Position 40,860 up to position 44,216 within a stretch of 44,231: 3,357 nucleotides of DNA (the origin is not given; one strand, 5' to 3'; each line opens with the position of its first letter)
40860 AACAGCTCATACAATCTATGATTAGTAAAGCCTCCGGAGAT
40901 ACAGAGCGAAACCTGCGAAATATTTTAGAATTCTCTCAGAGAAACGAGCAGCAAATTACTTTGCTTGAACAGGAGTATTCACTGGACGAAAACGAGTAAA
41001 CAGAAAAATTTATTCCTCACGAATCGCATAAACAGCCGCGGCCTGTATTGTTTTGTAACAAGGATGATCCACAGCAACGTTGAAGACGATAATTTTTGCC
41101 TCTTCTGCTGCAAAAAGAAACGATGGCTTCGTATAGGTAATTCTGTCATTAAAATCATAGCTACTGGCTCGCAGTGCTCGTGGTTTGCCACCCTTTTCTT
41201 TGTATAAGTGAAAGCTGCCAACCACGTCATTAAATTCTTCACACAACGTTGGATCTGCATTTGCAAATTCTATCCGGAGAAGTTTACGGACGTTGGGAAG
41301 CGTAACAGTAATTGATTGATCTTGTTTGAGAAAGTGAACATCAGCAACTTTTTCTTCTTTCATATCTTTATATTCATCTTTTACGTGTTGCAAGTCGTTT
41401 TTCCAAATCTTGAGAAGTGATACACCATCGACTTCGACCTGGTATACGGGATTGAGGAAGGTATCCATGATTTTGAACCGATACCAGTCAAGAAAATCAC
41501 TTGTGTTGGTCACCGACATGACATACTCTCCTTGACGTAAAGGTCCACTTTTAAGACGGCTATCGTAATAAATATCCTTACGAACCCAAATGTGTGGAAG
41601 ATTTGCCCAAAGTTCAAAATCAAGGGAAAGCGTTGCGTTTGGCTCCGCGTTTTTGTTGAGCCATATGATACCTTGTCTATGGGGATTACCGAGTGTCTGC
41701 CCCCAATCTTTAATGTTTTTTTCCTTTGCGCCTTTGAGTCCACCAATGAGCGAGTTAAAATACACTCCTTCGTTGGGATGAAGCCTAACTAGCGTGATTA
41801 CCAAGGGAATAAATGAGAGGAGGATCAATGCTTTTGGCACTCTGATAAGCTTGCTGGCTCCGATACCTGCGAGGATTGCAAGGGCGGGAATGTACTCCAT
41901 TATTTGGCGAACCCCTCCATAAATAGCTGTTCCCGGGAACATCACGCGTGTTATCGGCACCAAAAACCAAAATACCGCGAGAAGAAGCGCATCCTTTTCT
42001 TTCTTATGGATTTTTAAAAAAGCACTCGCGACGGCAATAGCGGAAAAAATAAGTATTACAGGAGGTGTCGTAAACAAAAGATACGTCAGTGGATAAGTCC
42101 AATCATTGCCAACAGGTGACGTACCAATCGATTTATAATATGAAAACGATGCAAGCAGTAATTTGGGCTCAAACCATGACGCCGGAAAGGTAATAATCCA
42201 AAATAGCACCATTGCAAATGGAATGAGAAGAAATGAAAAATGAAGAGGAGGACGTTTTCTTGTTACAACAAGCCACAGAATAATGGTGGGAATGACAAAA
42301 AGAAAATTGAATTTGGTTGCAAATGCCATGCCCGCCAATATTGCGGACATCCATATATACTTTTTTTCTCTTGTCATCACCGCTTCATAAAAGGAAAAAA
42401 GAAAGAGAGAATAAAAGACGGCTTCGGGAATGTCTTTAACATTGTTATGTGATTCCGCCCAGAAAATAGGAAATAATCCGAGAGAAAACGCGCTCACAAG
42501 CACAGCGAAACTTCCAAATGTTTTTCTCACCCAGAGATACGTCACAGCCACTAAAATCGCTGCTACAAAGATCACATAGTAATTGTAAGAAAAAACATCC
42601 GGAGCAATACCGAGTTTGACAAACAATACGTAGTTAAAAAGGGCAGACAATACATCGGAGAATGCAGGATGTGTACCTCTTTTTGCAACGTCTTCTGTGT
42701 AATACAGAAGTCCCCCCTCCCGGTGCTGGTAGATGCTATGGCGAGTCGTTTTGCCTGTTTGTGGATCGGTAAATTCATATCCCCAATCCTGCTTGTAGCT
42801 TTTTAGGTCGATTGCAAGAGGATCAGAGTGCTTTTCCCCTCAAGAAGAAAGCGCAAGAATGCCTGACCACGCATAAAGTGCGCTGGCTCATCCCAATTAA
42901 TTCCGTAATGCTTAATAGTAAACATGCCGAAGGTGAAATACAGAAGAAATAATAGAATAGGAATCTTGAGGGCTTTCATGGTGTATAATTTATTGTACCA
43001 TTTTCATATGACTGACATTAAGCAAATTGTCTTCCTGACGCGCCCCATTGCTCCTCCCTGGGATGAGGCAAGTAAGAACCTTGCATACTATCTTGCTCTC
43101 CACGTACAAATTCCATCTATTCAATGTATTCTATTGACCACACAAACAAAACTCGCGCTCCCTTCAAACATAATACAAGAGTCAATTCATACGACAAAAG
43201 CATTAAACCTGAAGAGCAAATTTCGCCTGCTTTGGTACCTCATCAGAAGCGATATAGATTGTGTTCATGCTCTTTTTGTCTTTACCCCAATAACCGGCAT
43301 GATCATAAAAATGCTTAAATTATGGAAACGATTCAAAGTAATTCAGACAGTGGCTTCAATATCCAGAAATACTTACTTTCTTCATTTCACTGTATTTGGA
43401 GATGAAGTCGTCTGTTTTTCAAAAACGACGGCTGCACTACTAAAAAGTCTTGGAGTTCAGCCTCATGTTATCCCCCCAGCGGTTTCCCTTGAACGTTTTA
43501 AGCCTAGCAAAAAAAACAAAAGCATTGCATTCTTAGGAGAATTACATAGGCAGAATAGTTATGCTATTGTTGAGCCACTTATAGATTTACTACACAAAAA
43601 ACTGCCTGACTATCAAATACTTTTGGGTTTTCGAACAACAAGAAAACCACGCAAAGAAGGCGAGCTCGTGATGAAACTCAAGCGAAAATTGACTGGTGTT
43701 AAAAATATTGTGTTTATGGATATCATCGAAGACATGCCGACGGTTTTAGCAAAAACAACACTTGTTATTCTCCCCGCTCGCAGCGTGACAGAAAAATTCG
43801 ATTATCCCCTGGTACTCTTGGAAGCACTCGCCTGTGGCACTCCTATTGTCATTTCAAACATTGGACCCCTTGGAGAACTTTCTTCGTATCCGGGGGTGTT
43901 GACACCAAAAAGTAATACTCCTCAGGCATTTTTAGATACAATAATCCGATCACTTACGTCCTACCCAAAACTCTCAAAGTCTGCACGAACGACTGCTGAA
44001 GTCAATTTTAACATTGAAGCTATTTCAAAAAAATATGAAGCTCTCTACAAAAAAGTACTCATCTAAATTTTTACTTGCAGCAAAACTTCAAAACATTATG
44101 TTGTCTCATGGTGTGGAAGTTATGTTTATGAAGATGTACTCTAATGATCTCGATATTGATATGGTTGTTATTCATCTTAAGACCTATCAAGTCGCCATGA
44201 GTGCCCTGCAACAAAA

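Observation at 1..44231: A glycosylation super-locus of about 40 genes built on lipid-P-sugar synthases plus seven GT-C-like membrane proteins, with no classical export or initiation machinery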

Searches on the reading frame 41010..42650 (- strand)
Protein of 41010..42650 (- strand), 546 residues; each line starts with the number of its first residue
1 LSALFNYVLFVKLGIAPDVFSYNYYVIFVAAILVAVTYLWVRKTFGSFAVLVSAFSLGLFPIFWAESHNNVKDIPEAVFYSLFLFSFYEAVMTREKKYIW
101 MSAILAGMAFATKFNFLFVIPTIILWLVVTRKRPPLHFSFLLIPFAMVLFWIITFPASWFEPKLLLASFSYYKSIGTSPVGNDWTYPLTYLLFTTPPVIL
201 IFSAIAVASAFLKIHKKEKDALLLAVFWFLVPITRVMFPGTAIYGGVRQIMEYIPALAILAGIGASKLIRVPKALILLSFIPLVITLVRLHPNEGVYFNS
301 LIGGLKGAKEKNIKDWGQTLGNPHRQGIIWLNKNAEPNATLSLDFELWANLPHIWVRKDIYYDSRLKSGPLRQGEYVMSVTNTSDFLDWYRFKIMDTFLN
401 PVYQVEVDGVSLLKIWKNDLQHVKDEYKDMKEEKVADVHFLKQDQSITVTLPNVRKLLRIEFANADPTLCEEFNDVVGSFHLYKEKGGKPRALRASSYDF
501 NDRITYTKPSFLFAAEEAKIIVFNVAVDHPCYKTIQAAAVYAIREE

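Call 9: search_protein_families(library=pfam, proteins=[window:41010-42650:-], max_evalue=0.01)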
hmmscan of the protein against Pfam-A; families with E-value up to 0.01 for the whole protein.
window:41010-42650:- (546 aa): 1 family
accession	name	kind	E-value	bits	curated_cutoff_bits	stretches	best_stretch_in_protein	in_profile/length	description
PF13231.12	PMT_2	-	8.6e-11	42.7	26.1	1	24-153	26-153/160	Dolichyl-phosphate-mannose-protein mannosyltransferase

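Call 13: search_protein_families(library=ncbifam, proteins=[window:41010-42650:-], max_evalue=0.1)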
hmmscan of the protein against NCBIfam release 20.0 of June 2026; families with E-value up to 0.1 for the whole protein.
window:41010-42650:- (546 aa): 1 family
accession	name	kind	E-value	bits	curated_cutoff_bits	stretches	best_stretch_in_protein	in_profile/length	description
TIGR02051.1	MerR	equivalog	0.018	15.3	150.85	1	423-476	31-80/124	mercury resistance transcriptional regulator MerR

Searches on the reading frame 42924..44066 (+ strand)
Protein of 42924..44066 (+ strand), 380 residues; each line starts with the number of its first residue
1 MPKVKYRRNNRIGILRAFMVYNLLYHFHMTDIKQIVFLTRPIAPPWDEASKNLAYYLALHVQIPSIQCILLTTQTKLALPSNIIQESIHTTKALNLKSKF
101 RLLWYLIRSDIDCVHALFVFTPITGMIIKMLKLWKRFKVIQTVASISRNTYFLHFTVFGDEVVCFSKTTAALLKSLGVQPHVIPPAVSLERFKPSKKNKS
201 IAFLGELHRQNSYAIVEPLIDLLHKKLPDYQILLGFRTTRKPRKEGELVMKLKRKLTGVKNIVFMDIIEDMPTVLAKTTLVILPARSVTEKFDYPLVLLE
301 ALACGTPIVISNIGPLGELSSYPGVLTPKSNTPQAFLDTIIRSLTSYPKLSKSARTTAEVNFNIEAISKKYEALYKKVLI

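Call 9: search_protein_families(library=pfam, proteins=[window:42924-44066:+], max_evalue=0.01)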
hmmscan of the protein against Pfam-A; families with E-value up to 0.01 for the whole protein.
window:42924-44066:+ (380 aa): 4 families
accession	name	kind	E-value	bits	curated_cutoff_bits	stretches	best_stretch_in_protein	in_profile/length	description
PF13692.12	Glyco_trans_1_4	-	1.4e-14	55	27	1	199-345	2-141/142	Glycosyl transferases group 1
PF00534.26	Glycos_transf_1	-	2.5e-10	40.6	26.4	1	196-351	13-162/172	Glycosyl transferases group 1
PF13439.12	Glyco_transf_4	-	3.8e-06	27.5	28.5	1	93-191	55-170/170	Glycosyltransferase Family 4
PF20706.3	GT4-conflict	-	0.0037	16.7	26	1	243-313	247-313/385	Family 4 Glycosyltransferase in conflict systems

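Call 14: search_protein_families(library=ncbifam, proteins=[window:42924-44066:+], max_evalue=0.001)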
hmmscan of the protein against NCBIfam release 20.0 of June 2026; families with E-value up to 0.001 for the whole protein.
window:42924-44066:+ (380 aa): 10 families
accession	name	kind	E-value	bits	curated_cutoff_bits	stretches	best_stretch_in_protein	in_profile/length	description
TIGR03999.1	thiol_BshA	equivalog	1.1e-10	41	273.7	1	249-379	244-374/375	N-acetyl-alpha-D-glucosaminyl L-malate synthase BshA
TIGR02149.1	glgA_Coryne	subfamily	3.1e-09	36.4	302.4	1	189-379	195-391/391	glycogen synthase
TIGR03088.1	stp2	hypoth_equivalog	4.8e-09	35.7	409.05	1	257-379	251-374/374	TIGR03088 family PEP-CTERM/XrtA system glycosyltransferase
TIGR04047.1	MSMEG_0565_glyc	hypoth_equivalog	1.2e-08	34.4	259.85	1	160-346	140-341/373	MSMEG_0565 family glycosyltransferase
NF053787.1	GlcN_PG_synth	equivalog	4.6e-07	29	480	1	294-378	274-359/361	N-acetylglucosaminyl phosphatidylglycerol synthase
TIGR03449.1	mycothiol_MshA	equivalog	1.7e-05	23.9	462.5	1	242-378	266-403/406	D-inositol-3-phosphate glycosyltransferase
NF038295.1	EPS_HpsP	equivalog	5.9e-05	22.2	550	1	153-378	158-387/388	hormogonium polysaccharide biosynthesis glycosyltransferase HpsP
NF038255.1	exopoly_VpsD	equivalog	7.8e-05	21.7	300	1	294-379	295-380/381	VpsD family glycosyltransferase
NF046085.1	XrtY_assoc_Gly1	equivalog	0.00036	19.5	400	1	266-379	271-385/387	XrtY-associated glycosyltransferase XYAG1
NF053513.1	Gtran_IagA_BgsA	equivalog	0.00055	19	460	0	295-379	249-332/333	LTA glycolipid anchor biosynthesis glycosyltransferase, IagA/BgsA family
